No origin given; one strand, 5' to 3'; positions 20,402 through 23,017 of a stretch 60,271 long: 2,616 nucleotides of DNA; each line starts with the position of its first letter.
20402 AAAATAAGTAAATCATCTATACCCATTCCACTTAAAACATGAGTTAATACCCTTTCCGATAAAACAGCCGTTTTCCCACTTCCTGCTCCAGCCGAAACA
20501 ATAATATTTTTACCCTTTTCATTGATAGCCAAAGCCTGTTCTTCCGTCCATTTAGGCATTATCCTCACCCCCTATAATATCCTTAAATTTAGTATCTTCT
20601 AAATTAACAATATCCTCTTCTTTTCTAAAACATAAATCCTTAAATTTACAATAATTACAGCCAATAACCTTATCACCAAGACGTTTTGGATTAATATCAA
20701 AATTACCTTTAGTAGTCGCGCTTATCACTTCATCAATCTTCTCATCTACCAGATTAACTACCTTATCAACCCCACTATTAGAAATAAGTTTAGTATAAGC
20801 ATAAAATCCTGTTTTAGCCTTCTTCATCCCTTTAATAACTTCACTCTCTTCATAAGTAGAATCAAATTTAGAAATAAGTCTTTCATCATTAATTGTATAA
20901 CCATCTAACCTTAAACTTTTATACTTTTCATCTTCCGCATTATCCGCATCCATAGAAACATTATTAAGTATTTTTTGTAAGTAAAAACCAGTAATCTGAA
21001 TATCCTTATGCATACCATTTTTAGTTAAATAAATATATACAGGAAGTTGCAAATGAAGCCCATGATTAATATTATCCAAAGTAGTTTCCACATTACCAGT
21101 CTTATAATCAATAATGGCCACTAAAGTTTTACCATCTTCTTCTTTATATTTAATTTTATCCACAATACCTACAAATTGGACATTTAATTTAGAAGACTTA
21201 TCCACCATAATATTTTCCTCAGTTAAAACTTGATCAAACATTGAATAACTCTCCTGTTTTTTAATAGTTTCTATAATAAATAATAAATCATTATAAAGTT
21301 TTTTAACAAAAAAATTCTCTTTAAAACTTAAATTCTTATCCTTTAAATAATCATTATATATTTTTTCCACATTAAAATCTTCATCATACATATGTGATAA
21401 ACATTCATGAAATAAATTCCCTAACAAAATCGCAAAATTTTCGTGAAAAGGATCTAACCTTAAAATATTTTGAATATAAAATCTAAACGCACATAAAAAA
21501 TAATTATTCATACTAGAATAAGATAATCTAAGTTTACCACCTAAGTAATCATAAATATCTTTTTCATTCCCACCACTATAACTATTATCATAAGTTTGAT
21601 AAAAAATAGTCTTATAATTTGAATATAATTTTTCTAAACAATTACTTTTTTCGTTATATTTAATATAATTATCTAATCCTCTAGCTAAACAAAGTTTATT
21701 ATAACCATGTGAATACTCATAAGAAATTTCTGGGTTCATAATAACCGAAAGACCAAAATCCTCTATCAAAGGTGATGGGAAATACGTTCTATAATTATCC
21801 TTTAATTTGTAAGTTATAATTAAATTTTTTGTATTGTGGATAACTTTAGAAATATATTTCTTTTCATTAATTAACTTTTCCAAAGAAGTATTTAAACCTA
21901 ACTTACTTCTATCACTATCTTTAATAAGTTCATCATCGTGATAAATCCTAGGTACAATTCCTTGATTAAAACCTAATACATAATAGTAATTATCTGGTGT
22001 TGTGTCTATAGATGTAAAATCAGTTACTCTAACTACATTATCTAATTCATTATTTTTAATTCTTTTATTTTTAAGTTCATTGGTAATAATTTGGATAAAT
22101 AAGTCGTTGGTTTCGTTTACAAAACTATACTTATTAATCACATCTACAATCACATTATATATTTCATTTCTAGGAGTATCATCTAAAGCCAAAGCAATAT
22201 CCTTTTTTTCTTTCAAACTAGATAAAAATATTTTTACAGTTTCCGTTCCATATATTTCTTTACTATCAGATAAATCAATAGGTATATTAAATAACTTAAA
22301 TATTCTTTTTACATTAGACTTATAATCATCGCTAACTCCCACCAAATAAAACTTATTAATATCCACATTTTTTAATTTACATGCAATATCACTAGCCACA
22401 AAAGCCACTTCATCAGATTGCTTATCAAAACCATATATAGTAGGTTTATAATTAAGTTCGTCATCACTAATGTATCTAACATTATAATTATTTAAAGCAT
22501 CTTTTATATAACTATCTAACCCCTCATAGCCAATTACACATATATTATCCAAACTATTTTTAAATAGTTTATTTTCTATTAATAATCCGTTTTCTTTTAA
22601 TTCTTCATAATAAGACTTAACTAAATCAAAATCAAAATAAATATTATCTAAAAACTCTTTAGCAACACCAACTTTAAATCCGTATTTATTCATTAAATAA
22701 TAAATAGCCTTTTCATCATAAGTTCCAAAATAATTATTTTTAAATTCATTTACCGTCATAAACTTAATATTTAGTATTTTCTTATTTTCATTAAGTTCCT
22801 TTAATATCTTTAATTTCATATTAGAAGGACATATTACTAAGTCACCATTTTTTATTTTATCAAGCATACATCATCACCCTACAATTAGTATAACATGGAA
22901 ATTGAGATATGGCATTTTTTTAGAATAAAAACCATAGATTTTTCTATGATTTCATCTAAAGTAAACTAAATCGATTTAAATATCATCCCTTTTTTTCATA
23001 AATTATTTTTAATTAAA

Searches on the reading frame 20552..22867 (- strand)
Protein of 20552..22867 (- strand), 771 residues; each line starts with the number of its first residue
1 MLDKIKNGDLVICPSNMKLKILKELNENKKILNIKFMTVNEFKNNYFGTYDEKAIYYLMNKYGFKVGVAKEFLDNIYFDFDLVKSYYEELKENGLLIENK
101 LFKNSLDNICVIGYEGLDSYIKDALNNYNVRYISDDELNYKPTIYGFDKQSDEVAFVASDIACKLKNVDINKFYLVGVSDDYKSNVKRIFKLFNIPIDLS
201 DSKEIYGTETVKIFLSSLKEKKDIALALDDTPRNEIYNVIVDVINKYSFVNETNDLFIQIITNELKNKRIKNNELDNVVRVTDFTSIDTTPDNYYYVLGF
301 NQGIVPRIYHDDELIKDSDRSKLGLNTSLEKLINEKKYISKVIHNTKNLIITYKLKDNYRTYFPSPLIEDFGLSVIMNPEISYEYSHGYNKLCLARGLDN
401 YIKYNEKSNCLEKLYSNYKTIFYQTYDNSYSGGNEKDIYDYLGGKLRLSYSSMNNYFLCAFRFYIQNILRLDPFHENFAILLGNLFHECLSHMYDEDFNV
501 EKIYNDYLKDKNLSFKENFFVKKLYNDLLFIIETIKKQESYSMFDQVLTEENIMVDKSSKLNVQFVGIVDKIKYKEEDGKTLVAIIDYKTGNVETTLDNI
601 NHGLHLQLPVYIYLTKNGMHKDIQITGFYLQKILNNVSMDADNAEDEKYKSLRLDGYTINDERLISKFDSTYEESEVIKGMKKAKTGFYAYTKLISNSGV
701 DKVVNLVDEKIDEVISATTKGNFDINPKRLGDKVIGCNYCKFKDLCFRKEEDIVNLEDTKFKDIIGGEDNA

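Call 59: search_protein_families(library=pfam, proteins=[window:20552-22867:-], max_evalue=0.00001)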
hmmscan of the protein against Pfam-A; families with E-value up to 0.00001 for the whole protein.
window:20552-22867:- (771 aa): 1 family
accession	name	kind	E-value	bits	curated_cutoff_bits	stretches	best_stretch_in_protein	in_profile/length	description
PF12705.13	PDDEXK_1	-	9.7e-26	91.6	22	1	447-746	1-246/247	PD-(D/E)XK nuclease superfamily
